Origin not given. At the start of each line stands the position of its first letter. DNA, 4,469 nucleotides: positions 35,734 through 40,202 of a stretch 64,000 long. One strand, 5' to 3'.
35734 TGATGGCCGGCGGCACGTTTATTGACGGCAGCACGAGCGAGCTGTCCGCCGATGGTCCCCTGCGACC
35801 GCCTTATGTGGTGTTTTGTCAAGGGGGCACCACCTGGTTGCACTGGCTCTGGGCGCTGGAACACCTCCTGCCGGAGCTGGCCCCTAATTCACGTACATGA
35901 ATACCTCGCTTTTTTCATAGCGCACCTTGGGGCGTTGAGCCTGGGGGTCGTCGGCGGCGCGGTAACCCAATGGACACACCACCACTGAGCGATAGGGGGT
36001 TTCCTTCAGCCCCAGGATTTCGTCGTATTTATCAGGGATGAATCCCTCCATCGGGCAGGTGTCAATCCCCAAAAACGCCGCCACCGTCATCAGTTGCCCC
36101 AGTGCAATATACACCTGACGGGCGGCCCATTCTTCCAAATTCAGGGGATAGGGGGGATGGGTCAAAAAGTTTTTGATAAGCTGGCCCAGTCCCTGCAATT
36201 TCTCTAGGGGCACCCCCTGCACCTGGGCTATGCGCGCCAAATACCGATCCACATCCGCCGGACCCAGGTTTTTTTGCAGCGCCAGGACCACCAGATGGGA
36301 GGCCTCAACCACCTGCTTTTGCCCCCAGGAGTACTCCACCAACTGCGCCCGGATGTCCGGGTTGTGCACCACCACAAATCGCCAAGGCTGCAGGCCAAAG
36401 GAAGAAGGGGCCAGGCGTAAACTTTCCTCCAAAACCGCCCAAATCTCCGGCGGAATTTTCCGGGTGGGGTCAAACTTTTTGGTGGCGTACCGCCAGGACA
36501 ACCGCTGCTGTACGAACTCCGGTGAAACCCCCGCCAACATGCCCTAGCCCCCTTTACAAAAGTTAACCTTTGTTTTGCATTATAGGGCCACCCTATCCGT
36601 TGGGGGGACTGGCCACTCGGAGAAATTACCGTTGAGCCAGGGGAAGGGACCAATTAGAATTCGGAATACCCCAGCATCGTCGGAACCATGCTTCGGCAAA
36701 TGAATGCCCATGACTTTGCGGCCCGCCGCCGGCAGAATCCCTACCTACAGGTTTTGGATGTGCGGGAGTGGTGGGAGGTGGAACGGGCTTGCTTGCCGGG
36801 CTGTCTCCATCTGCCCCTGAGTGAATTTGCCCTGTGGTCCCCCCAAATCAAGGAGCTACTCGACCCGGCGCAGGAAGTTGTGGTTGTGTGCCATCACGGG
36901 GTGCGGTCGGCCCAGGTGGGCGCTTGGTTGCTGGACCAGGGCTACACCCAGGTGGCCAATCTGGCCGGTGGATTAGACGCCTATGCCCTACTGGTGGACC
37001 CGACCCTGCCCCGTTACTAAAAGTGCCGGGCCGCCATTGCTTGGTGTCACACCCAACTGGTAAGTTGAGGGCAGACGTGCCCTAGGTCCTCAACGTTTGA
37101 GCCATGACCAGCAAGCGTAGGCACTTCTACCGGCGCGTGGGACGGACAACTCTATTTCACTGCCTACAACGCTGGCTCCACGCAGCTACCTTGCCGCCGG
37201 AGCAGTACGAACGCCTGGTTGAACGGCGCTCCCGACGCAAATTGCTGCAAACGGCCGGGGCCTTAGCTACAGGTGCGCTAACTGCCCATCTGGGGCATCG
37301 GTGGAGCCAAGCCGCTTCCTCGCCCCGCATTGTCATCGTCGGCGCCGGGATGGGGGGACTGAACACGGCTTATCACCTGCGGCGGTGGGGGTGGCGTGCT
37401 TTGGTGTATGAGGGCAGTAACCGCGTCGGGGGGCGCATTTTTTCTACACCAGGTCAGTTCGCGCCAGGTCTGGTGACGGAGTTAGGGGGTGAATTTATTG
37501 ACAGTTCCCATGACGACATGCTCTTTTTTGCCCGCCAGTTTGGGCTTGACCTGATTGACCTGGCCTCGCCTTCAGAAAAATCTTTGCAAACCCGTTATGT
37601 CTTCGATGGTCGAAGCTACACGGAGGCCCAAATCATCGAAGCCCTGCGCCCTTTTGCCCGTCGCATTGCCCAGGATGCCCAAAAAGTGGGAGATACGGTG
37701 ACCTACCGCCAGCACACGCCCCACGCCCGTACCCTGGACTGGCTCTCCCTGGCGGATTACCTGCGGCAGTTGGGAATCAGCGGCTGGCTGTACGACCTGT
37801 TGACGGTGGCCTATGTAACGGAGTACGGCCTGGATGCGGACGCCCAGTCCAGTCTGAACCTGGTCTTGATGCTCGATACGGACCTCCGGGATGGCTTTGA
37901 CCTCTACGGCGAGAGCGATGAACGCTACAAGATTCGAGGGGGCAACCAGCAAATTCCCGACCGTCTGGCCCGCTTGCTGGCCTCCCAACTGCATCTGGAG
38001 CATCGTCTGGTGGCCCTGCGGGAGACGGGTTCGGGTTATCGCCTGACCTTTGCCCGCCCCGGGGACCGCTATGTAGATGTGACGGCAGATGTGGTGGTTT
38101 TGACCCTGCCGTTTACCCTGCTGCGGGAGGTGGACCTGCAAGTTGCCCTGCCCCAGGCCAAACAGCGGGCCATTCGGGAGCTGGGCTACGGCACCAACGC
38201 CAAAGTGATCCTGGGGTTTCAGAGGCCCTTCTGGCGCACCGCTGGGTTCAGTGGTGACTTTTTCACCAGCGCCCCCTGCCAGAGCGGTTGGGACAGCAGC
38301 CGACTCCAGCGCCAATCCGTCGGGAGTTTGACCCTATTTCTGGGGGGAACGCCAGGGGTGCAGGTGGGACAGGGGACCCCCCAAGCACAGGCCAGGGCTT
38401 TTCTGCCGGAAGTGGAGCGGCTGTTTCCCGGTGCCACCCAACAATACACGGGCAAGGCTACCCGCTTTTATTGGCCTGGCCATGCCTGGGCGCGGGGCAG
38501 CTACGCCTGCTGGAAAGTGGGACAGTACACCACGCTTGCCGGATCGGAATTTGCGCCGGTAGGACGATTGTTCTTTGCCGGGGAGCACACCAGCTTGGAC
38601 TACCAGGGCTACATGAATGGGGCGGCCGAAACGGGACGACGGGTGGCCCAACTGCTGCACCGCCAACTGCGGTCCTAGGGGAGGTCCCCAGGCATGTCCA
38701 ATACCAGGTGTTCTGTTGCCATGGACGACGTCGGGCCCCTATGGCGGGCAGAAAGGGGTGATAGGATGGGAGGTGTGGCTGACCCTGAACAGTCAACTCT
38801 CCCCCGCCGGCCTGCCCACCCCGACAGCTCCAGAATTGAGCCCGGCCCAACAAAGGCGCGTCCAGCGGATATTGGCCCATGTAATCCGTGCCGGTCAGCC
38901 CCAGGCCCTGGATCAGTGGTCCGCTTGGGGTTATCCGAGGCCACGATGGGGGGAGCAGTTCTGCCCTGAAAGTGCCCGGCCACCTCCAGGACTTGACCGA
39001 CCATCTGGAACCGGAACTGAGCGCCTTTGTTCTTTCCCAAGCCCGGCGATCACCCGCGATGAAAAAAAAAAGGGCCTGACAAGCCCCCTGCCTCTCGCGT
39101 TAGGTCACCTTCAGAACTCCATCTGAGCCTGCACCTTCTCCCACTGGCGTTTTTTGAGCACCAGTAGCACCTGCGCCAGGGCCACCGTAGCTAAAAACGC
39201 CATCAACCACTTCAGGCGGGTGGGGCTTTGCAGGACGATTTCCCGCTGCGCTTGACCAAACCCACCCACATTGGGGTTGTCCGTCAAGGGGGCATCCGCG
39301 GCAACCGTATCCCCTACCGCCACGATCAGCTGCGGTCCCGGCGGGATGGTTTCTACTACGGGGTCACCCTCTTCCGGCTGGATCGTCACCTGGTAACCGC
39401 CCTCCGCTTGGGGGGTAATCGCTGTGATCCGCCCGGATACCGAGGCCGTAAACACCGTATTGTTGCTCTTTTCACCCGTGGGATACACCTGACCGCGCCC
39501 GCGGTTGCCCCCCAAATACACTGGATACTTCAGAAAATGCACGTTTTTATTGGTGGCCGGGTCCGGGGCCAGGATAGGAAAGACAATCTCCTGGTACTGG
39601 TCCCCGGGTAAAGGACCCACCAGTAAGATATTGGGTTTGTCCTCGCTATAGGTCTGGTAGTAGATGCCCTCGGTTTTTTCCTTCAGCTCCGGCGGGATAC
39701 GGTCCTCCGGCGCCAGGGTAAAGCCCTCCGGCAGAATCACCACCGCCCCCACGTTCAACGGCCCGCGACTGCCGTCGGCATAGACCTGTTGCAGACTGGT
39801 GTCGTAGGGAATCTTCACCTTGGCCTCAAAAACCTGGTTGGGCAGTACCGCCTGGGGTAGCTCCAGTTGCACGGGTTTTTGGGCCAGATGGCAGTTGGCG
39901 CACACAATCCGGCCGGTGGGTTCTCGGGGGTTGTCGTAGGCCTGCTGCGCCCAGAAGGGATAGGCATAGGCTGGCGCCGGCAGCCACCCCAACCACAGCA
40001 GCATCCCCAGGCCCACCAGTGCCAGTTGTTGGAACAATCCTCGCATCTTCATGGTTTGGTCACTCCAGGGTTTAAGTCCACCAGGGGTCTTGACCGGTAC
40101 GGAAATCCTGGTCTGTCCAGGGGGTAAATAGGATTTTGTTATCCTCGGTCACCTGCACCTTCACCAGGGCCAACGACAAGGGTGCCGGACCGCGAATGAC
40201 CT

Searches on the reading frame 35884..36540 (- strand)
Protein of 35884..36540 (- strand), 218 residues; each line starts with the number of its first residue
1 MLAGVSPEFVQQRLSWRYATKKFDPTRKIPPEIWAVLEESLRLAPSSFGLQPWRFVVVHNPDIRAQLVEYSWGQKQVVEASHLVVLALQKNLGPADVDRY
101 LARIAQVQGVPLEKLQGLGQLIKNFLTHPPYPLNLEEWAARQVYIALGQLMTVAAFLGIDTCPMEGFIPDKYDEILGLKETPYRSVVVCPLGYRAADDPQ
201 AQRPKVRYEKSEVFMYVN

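Call 80: search_protein_families(library=pfam, proteins=[window:35884-36540:-], max_evalue=0.01)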
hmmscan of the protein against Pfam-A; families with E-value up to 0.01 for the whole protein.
window:35884-36540:- (218 aa): 2 families
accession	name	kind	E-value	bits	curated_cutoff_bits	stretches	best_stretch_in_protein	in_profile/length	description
PF00881.29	Nitroreductase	-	1.3e-25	90.9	23.5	1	15-193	2-167/167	Nitroreductase family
PF14512.11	TM1586_NiRdase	-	0.0088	16.1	27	0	39-67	165-193/215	Putative TM nitroreductase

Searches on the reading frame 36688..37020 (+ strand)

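Call 80: search_protein_families(library=pfam, proteins=[window:36688-37020:+], max_evalue=0.01)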
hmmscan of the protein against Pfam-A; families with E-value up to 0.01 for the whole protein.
window:36688-37020:+ (110 aa): 1 family
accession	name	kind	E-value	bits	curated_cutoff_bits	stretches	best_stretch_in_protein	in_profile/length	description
PF00581.25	Rhodanese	-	9.9e-16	58.5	22.2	1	9-100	4-100/102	Rhodanese-like domain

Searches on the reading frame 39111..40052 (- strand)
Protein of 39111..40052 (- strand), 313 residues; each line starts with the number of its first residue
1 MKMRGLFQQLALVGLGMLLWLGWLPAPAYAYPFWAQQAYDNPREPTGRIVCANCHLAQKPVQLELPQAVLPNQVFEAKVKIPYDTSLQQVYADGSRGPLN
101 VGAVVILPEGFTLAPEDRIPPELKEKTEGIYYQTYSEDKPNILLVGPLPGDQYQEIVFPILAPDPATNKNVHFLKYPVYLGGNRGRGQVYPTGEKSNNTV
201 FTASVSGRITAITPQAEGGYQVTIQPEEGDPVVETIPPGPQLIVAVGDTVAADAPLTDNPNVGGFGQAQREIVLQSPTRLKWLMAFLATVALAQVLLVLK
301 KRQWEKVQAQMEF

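Call 80: search_protein_families(library=pfam, proteins=[window:39111-40052:-], max_evalue=0.01)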
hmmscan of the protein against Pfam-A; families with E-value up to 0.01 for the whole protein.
window:39111-40052:- (313 aa): 2 families
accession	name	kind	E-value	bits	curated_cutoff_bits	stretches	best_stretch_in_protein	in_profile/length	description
PF16639.10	Apocytochr_F_N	-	3.7e-81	271.3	30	1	31-185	1-155/155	Apocytochrome F, N-terminal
PF01333.25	Apocytochr_F_C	-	3.7e-49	166.1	30.4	1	197-310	1-114/118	Apocytochrome F, C-terminal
